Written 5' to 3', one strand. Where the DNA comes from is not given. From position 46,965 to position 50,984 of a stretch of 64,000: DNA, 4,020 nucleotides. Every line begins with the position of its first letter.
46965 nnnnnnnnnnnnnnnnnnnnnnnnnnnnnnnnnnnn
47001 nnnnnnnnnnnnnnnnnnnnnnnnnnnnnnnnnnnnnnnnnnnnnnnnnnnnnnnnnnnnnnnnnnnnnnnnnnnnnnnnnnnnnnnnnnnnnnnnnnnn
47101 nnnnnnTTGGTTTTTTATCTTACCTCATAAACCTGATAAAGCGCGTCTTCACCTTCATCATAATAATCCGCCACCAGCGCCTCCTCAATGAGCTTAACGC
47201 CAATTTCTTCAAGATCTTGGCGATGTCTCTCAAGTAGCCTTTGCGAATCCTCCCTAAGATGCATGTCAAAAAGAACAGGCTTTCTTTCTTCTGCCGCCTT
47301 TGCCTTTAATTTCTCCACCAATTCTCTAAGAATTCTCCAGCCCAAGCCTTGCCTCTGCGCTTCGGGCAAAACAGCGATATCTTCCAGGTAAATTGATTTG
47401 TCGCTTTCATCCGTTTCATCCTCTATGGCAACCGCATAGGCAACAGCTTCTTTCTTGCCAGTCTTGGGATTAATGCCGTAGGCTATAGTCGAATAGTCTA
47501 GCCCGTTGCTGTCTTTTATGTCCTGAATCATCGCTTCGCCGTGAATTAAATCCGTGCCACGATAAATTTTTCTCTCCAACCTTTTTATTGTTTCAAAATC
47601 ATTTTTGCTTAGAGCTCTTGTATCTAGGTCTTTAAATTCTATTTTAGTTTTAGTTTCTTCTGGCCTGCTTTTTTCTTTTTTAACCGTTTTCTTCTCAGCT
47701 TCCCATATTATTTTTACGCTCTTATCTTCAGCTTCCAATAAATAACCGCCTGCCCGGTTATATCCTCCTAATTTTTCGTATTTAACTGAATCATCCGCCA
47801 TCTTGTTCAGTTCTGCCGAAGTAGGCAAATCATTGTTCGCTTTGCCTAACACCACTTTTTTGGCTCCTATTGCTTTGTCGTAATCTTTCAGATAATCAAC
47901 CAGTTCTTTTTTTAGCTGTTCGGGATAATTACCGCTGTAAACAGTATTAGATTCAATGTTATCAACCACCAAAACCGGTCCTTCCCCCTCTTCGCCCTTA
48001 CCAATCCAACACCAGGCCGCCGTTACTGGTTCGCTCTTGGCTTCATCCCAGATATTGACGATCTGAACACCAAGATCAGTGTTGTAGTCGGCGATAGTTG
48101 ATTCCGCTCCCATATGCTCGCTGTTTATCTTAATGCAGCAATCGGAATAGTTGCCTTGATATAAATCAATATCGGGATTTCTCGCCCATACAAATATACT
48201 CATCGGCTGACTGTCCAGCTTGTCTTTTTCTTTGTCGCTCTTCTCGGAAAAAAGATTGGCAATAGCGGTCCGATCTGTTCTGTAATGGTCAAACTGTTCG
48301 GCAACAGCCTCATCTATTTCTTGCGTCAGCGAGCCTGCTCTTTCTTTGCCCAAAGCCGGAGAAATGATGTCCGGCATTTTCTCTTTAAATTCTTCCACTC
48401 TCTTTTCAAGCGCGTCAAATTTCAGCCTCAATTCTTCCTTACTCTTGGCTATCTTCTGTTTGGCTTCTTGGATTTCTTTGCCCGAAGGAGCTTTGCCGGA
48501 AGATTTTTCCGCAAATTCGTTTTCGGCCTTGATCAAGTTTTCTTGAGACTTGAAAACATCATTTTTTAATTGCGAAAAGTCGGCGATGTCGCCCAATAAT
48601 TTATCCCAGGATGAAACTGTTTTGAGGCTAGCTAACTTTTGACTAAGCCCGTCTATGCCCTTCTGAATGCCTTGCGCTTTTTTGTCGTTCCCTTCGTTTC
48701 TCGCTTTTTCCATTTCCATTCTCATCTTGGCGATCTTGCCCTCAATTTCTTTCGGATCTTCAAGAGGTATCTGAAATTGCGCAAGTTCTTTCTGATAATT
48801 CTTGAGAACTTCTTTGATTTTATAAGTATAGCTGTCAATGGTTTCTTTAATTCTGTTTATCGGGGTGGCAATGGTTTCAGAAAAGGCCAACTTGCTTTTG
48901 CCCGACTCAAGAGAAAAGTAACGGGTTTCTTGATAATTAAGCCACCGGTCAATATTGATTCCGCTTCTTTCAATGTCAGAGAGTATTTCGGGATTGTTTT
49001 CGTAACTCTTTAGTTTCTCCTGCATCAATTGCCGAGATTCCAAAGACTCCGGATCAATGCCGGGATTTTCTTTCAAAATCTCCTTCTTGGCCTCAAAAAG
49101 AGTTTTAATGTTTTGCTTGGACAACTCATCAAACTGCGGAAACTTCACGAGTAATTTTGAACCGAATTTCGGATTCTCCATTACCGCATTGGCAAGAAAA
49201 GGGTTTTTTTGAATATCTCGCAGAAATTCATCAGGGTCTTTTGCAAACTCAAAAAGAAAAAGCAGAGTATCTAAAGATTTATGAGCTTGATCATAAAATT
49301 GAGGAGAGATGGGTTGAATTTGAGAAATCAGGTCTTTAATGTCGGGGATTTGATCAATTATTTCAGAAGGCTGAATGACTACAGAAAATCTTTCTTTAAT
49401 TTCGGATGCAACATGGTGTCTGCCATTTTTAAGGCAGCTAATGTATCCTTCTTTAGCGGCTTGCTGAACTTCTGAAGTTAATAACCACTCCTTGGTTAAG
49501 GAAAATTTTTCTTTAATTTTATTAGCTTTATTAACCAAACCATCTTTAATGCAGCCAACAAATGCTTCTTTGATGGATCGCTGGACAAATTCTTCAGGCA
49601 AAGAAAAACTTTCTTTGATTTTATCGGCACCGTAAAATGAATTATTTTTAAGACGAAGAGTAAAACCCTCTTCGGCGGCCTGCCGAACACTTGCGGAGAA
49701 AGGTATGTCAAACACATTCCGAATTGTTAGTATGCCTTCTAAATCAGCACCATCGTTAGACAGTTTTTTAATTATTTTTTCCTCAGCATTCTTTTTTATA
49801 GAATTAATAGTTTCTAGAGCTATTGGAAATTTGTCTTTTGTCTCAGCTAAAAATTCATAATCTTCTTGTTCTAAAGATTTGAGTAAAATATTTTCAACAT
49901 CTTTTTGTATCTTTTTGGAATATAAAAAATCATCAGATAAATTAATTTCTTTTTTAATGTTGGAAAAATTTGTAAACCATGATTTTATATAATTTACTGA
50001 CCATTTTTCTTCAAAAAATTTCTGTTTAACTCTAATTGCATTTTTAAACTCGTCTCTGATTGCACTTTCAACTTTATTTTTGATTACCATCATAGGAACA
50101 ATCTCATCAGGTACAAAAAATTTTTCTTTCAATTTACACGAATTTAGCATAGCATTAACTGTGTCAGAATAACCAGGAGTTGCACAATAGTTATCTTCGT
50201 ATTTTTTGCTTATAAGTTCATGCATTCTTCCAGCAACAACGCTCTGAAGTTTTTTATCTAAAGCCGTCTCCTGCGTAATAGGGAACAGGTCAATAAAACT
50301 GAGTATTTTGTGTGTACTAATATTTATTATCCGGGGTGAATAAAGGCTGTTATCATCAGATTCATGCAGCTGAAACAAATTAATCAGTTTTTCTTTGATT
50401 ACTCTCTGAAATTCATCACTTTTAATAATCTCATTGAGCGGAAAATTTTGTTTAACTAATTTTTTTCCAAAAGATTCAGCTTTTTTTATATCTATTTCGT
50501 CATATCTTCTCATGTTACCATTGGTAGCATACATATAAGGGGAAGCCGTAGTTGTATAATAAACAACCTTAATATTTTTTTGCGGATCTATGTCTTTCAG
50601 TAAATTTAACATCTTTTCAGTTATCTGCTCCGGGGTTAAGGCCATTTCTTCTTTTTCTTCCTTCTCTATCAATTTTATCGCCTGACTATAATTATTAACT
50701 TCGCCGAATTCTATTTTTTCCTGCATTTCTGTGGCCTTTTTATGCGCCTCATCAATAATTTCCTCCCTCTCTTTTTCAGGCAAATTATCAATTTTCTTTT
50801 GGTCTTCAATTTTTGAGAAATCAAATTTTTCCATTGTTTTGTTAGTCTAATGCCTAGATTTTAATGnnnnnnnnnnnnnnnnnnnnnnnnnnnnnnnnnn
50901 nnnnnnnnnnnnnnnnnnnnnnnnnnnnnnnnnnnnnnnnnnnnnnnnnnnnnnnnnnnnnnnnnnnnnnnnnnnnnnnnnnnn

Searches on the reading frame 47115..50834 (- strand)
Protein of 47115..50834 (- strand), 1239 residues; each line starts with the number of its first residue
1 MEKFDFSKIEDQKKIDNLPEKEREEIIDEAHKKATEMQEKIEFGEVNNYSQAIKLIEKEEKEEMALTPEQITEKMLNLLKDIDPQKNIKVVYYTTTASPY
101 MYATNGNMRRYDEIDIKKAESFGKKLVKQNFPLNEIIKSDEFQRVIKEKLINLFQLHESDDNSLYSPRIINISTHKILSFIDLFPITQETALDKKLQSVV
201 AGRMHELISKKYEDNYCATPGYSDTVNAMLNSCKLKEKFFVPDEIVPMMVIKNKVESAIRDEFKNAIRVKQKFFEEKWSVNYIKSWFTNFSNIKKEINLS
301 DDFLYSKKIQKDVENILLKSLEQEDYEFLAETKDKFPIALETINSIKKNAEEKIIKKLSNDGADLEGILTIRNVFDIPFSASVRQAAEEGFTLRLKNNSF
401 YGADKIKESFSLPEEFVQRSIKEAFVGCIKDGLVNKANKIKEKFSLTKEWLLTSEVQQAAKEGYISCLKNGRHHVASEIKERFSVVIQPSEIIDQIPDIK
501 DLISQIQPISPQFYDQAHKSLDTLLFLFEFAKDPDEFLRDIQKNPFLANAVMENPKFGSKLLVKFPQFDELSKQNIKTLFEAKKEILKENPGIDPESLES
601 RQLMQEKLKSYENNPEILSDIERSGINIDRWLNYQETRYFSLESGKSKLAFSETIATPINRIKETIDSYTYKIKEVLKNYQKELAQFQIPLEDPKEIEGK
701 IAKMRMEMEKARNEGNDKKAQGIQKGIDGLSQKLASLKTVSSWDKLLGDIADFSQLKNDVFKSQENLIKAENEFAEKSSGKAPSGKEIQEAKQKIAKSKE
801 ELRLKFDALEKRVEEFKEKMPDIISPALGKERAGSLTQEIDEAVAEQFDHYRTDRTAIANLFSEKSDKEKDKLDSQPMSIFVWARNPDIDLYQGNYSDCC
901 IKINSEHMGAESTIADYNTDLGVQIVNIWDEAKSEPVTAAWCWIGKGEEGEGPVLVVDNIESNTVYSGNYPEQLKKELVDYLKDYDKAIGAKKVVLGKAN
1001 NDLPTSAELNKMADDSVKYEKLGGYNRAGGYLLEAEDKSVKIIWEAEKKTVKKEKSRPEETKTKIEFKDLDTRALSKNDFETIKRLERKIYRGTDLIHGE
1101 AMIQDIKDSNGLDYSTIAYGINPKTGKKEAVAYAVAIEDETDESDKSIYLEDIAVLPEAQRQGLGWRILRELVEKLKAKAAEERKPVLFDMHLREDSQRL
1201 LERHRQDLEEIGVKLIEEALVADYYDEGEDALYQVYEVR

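Call 4: search_protein_families(library=pfam, proteins=[window:47115-50834:-], max_evalue=0.1)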
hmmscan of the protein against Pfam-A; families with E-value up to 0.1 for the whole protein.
window:47115-50834:- (1239 aa): 3 families
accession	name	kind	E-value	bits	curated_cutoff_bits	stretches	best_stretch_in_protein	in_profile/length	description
PF00583.31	Acetyltransf_1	-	5.6e-07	30.3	20.7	1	1128-1188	42-98/116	Acetyltransferase (GNAT) family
PF13508.13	Acetyltransf_7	-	2.4e-05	25.1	27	1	1131-1180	15-59/84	Acetyltransferase (GNAT) domain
PF17830.6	STI1-HOP_DP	-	0.022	15.1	29.1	0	537-562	26-51/55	STI1/HOP, DP domain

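Call 5: search_protein_families(library=ncbifam, proteins=[window:47115-50834:-], max_evalue=0.1)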
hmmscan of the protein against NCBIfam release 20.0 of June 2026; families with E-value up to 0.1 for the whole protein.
window:47115-50834:- (1239 aa): 2 families
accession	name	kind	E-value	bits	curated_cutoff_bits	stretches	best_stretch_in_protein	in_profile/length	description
TIGR01575.1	rimI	equivalog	0.0051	17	86.4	1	1128-1181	41-89/132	ribosomal protein S18-alanine N-acetyltransferase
NF007025.1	PRK09491.1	equivalog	0.017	15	173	1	1150-1180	65-95/145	ribosomal protein S18-alanine N-acetyltransferase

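Call 9: find_homologous_proteins(query=window:47115-50834:-)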
Query window:47115-50834:- (1239 aa): 9 proteins with E <= 0.001 among 8000 candidates.
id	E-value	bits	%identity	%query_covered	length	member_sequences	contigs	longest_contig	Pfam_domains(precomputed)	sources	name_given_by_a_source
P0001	0.0e+0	2714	100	100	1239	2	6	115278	PF00583.32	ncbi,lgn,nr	ncbi:MAG: GNAT family N-acetyltransferase [Candidatus Pacebacteria bacterium]|nr:GNAT family N-acety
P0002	0.0e+0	1309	63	76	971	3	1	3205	PF13508.14,PF00583.32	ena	-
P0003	0.0e+0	1296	70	68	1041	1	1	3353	PF13508.14,PF00583.32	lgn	-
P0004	0.0e+0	1270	64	72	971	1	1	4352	PF00583.32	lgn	-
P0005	0.0e+0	1155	62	67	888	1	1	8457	PF13508.14,PF00583.32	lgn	-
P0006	0.0e+0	1129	48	83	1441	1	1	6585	PF00583.32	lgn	-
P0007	0.0e+0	1105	59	69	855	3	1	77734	PF13508.14,PF00583.32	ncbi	ncbi:MAG: GNAT family N-acetyltransferase, partial [Patescibacteria group bacterium]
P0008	0.0e+0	1055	48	73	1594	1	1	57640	PF13508.14,PF00583.32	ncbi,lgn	ncbi:MAG: GNAT family N-acetyltransferase [Candidatus Taylorbacteria bacterium]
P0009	9.4e-290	982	56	62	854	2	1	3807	-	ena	-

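Call 11: find_encoding_contigs(protein=P0008, flank=10000, max_places=3)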
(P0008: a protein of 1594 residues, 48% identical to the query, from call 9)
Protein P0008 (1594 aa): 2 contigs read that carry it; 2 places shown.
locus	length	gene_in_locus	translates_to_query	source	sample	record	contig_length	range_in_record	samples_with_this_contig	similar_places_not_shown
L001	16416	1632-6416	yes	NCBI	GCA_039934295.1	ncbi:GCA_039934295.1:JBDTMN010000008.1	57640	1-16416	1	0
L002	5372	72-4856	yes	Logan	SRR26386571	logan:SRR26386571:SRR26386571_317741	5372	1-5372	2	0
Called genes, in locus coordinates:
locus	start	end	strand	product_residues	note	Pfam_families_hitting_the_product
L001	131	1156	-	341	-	PF00089:Trypsin (weak), PF13365:Trypsin_2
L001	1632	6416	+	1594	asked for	PF00583:Acetyltransf_1 (weak), PF13508:Acetyltransf_7 (weak)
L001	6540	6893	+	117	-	-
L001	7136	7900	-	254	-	PF01978:TrmB (weak)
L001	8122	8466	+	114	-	PF08960:STIV_B116-like (weak)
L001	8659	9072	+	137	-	PF00583:Acetyltransf_1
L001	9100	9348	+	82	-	-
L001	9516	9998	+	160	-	-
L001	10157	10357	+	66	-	-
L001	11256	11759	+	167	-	-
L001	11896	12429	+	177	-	-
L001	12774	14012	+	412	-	-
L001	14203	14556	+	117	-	-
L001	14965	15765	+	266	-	PF01381:HTH_3, PF12844:HTH_19, PF13560:HTH_31 (faint), PF13274:SocA_Panacea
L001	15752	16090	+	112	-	-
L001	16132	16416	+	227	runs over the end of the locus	PF09997:DUF2238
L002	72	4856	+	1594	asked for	PF00583:Acetyltransf_1 (weak), PF13508:Acetyltransf_7 (weak)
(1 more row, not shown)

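Call 12: find_encoding_contigs(protein=P0007, flank=10000, max_places=3)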
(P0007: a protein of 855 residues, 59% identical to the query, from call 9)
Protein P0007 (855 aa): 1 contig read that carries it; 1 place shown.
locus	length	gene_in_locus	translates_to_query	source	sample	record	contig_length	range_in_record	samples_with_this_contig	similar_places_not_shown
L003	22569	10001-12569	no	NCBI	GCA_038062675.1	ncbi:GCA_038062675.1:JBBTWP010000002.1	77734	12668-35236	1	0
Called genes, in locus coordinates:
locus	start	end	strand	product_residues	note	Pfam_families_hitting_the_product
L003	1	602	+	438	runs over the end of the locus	PF00342:PGI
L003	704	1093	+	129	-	-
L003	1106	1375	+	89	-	-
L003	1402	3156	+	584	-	PF13188:PAS_8 (faint), PF00512:HisKA, PF02518:HATPase_c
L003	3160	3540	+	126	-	PF00072:Response_reg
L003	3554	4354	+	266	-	PF04402:SIMPL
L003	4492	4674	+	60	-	PF00584:SecE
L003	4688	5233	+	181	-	PF02357:NusG, PF00467:KOW (weak)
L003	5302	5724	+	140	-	PF03946:Ribosomal_L11_N, PF00298:Ribosomal_L11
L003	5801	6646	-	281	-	PF00303:Thymidylat_synt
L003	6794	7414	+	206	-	PF22769:DCD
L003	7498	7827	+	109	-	PF03819:MazG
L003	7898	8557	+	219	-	PF02223:Thymidylate_kin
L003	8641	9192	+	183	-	PF13521:AAA_28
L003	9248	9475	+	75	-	PF03485:Arg_tRNA_synt_N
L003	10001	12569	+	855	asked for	PF00583:Acetyltransf_1, PF13508:Acetyltransf_7 (weak)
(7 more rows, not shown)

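Call 14: find_encoding_contigs(protein=P0001, flank=10000, max_places=6)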
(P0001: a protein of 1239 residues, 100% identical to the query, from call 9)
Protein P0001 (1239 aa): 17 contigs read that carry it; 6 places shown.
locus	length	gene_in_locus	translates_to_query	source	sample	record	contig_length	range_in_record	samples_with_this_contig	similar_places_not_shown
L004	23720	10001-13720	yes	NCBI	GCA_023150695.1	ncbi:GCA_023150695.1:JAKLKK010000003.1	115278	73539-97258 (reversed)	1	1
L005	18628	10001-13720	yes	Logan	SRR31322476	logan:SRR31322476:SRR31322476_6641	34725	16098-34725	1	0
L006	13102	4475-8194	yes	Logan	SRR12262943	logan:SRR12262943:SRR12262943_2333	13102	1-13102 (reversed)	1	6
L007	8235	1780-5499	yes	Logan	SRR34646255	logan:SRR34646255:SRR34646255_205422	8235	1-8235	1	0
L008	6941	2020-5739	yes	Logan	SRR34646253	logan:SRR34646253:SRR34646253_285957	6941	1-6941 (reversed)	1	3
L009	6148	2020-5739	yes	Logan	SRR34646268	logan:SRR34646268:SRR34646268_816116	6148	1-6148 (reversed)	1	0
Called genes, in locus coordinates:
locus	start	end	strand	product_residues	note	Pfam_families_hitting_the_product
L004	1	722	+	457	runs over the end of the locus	PF00587:tRNA-synt_2b, PF03129:HGTP_anticodon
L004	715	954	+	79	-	-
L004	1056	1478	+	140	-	PF01909:NTP_transf_2, PF18765:Polbeta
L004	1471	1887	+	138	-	PF01934:HepT-like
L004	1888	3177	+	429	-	PF00675:Peptidase_M16, PF05193:Peptidase_M16_C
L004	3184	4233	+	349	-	PF01594:AI-2E_transport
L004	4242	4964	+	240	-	-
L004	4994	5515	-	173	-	PF00719:Pyrophosphatase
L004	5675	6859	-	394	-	PF08529:NusA_N, PF00013:KH_1 (faint), PF00575:S1 (weak), PF13184:KH_NusA_1st, PF26594:KH_NusA_2nd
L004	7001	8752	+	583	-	PF05157:MshEN, PF00437:T2SSE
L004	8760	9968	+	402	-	PF28597:T2SSF_N, PF00482:T2SSF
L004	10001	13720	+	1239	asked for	PF00583:Acetyltransf_1 (weak)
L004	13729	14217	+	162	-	PF07963:N_methyl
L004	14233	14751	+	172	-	-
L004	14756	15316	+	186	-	-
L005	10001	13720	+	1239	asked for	PF00583:Acetyltransf_1 (weak)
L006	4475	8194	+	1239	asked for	PF00583:Acetyltransf_1 (weak)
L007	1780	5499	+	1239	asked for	PF00583:Acetyltransf_1 (weak)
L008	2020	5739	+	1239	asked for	PF00583:Acetyltransf_1 (weak)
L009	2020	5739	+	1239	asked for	PF00583:Acetyltransf_1 (weak)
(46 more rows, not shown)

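Call 15: find_encoding_contigs(protein=P0005, flank=10000, max_places=3)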
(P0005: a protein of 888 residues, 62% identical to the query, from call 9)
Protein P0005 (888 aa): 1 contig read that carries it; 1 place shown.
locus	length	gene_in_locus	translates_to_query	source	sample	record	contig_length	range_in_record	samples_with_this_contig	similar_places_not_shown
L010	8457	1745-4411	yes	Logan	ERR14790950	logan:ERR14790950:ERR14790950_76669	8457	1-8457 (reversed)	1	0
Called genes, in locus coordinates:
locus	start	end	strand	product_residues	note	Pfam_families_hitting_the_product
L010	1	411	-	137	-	?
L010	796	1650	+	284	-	PF02498:Bro-N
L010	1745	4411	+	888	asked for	PF00583:Acetyltransf_1 (weak), PF13508:Acetyltransf_7 (weak)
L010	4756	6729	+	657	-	PF04760:IF2_N (faint), PF03308:MeaB (faint), PF00009:GTP_EFTU, PF01926:MMR_HSR1, PF22042:EF-G_D2, PF03144:GTP_EFTU_D2 (faint), PF11987:IF-2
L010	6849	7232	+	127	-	PF02033:RBFA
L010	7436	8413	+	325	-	PF01368:DHH, PF02272:DHHA1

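Call 16: find_encoding_contigs(protein=P0006, flank=10000, max_places=3)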
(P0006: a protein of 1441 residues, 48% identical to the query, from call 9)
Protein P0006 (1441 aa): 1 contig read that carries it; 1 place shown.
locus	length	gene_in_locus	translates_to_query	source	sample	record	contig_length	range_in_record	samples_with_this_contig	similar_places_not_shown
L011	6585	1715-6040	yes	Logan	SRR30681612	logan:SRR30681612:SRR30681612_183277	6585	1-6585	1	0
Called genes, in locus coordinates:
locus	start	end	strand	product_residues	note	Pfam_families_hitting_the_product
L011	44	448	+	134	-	PF01641:SelR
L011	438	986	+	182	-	PF01625:PMSR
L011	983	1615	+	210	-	PF04832:SOUL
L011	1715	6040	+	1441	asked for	PF00583:Acetyltransf_1 (weak)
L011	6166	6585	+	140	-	?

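Call 26: search_protein_families(library=phrogs, proteins=[window:47115-50834:-], max_evalue=0.01)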
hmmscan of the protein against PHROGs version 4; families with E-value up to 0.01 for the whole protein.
window:47115-50834:- (1239 aa): 0 families

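Call 73: search_protein_families(library=pfam, proteins=[P0008], max_evalue=0.01)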
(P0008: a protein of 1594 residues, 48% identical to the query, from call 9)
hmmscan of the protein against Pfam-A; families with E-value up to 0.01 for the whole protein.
P0008 (1594 aa): 3 families
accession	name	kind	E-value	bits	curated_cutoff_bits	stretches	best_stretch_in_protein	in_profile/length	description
PF00583.31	Acetyltransf_1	-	7.3e-08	33.1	20.7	1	1474-1529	41-91/116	Acetyltransferase (GNAT) family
PF13508.13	Acetyltransf_7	-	5.4e-06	27.1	27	1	1481-1529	15-58/84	Acetyltransferase (GNAT) domain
PF13673.13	Acetyltransf_10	-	0.0011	19.4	23.6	0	1495-1529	52-83/128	Acetyltransferase (GNAT) domain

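Call 82: search_protein_families(library=padloc, proteins=[window:47115-50834:-], max_evalue=0.01)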
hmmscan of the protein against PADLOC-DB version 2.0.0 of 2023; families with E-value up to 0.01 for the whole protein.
window:47115-50834:- (1239 aa): 0 families

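Call 85: search_solved_structures(query=P0008, max_evalue=0.1)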
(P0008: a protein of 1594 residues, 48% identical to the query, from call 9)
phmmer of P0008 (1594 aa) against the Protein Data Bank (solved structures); distinct sequences matched with E-value up to 0.1: 0.

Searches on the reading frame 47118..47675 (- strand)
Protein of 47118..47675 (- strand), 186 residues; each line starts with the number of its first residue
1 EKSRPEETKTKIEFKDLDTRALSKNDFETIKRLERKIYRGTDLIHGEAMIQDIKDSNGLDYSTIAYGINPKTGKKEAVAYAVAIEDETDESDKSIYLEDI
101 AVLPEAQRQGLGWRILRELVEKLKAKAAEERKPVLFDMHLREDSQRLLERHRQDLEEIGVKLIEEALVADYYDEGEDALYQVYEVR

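Call 23: search_protein_families(library=pfam, proteins=[window:47118-47675:-], max_evalue=10)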
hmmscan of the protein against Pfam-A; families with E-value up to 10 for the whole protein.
window:47118-47675:- (186 aa): 5 families
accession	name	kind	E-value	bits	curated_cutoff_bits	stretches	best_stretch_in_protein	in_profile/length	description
PF00583.31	Acetyltransf_1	-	5.6e-08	33.5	20.7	1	75-149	42-112/116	Acetyltransferase (GNAT) family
PF13508.13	Acetyltransf_7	-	1.3e-06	29.1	27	1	78-127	15-59/84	Acetyltransferase (GNAT) domain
PF13673.13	Acetyltransf_10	-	0.016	15.6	23.6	1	92-129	52-86/128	Acetyltransferase (GNAT) domain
PF08445.16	FR47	-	0.018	15.5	22.1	1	96-126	23-53/86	FR47-like protein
PF01209.24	Ubie_methyltran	-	0.086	12.6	20.1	1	9-77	72-135/233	ubiE/COQ5 methyltransferase family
